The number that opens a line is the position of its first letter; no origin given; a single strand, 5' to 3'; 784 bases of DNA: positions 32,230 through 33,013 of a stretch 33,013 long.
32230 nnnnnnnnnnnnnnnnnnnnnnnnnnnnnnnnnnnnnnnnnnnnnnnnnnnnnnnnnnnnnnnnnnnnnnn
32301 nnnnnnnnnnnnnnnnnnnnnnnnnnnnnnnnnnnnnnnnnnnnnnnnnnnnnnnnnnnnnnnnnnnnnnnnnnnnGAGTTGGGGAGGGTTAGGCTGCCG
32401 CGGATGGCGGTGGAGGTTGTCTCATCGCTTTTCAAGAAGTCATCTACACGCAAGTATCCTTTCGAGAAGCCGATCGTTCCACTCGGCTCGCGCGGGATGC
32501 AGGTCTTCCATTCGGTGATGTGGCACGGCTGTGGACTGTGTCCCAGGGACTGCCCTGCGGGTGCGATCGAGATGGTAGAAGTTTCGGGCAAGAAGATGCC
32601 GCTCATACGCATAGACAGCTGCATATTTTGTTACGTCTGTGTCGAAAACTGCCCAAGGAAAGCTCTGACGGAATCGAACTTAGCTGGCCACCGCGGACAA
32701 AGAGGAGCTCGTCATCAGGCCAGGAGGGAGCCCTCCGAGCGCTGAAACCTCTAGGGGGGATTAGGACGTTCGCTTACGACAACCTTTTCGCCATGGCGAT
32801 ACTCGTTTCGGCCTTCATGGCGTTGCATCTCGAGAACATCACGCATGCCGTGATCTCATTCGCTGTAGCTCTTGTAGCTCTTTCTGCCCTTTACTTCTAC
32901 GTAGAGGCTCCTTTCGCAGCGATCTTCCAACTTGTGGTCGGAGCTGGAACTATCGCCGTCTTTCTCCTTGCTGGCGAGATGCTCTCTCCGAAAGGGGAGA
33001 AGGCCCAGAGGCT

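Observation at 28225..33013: [NiFe] hydrogenase encoded in complex-I gene order (nuoA-B-CD-H-I-J...) with intact Ni-Fe ligands and a dedicated maturation protease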

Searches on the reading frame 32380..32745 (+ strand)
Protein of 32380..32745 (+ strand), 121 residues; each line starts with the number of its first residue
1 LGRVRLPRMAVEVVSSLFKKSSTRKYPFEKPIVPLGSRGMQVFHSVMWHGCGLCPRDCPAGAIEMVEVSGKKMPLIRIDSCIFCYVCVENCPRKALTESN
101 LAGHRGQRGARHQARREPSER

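Call 4: search_protein_families(library=pfam, proteins=[window:32380-32745:+], max_evalue=0.01)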
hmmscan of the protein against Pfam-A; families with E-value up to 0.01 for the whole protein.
window:32380-32745:+ (121 aa): 10 families
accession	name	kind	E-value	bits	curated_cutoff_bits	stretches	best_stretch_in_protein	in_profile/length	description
PF12838.12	Fer4_7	-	1.5e-08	35.4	27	1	50-95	4-52/52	4Fe-4S dicluster domain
PF13187.11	Fer4_9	-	8e-08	32.6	27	1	50-95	4-51/52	4Fe-4S dicluster domain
PF14697.11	Fer4_21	-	6.2e-07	29.9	35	1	50-94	10-55/59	4Fe-4S dicluster domain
PF00037.32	Fer4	-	1.2e-06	28.5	21.1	1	79-97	6-24/24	4Fe-4S binding domain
PF13484.11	Fer4_16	-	3e-06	28.3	30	1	81-99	2-20/66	4Fe-4S double cluster binding domain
PF13237.11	Fer4_10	-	2.8e-05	24.4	25.5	1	50-92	11-53/53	4Fe-4S dicluster domain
PF13183.11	Fer4_8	-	0.00042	21.2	27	0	78-108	2-32/68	4Fe-4S dicluster domain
PF12837.12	Fer4_6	-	0.00066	20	25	1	74-95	2-23/24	4Fe-4S binding domain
PF25160.1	LdpA_Fe-S-bd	-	0.0037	17.4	27.6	0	49-67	29-47/49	LdpA Fe-S cluster-binding domain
PF05187.19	Fer4_ETF_QO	-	0.0058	17.2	24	1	53-96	45-90/104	Electron transfer flavoprotein-ubiquinone oxidoreductase, 4Fe-4S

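Call 32: search_protein_families(library=ncbifam, proteins=[window:32380-32745:+], max_evalue=0.00001)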
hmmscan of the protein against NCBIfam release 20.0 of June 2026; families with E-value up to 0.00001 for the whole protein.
window:32380-32745:+ (121 aa): 29 families (the best 25 are shown)
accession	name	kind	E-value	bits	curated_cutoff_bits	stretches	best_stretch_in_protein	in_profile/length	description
NF004541.0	PRK05888.2-2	equivalog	3.3e-18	66.1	217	1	22-101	37-116/168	NADH-quinone oxidoreductase subunit NuoI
NF006221.0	PRK08348.1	subfamily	3.4e-16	59.2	124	1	9-100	6-96/136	NADH-plastoquinone oxidoreductase subunit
TIGR01971.1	NuoI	subfamily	3.1e-15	55.8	113.05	1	13-99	5-101/121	NADH-quinone oxidoreductase, chain I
NF040612.1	F420_dehyd_FpoI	exception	8.1e-14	51.6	180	1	12-100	8-103/135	F420H2 dehydrogenase subunit FpoI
NF004543.0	PRK05888.2-5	equivalog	2.1e-12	47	243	1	15-97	28-116/217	NADH-quinone oxidoreductase subunit NuoI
NF009053.0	PRK12387.1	subfamily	2.2e-10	40.6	204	1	20-98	12-92/180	formate hydrogenlyase complex iron-sulfur subunit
NF006076.0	PRK08222.1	equivalog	5.3e-10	39.4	270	1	21-100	13-94/181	hydrogenase 4 subunit H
NF004537.0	PRK05888.1-3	equivalog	1e-09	38.2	163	1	14-100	31-134/204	NADH-quinone oxidoreductase subunit NuoI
NF004546.0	PRK05888.3-3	equivalog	3.1e-09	36.5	260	1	23-98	41-126/196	NADH-quinone oxidoreductase subunit NuoI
NF038196.1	ferrodoxin_EFR1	subfamily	3e-08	34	75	1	50-100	188-233/242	EFR1 family ferrodoxin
TIGR03294.1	FrhG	equivalog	4.3e-08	33.2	245.5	1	41-99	169-223/228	coenzyme F420 hydrogenase subunit gamma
NF007203.0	PRK09624.1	equivalog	7.9e-08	32.5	171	0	30-67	65-102/105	pyuvate ferredoxin oxidoreductase subunit delta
NF004536.0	PRK05888.1-1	equivalog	1.3e-07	31.1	212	1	11-96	18-114/180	NADH-quinone oxidoreductase subunit NuoI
NF004540.0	PRK05888.2-1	equivalog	1.5e-07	31.1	215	1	14-100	12-107/139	NADH-quinone oxidoreductase subunit NuoI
NF040684.1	PorD_Arch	equivalog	1.9e-07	31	120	0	39-66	55-82/85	pyruvate synthase subunit PorD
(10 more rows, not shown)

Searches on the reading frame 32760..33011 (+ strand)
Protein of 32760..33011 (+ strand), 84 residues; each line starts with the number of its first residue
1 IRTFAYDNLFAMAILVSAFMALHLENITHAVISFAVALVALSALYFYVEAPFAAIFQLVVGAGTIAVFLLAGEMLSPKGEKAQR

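Call 32: search_protein_families(library=ncbifam, proteins=[window:32760-33011:+], max_evalue=0.00001)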
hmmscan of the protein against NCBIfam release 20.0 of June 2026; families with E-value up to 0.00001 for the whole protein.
window:32760-33011:+ (84 aa): 2 families
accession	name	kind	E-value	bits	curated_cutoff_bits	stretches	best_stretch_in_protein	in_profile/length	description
NF005168.0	PRK06638.2-3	equivalog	8.2e-10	38.9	154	1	9-80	10-81/172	NADH-quinone oxidoreductase subunit J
NF005023.0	PRK06433.1-2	equivalog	6.8e-06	26.4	92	1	9-76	9-76/82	NADH dehydrogenase subunit J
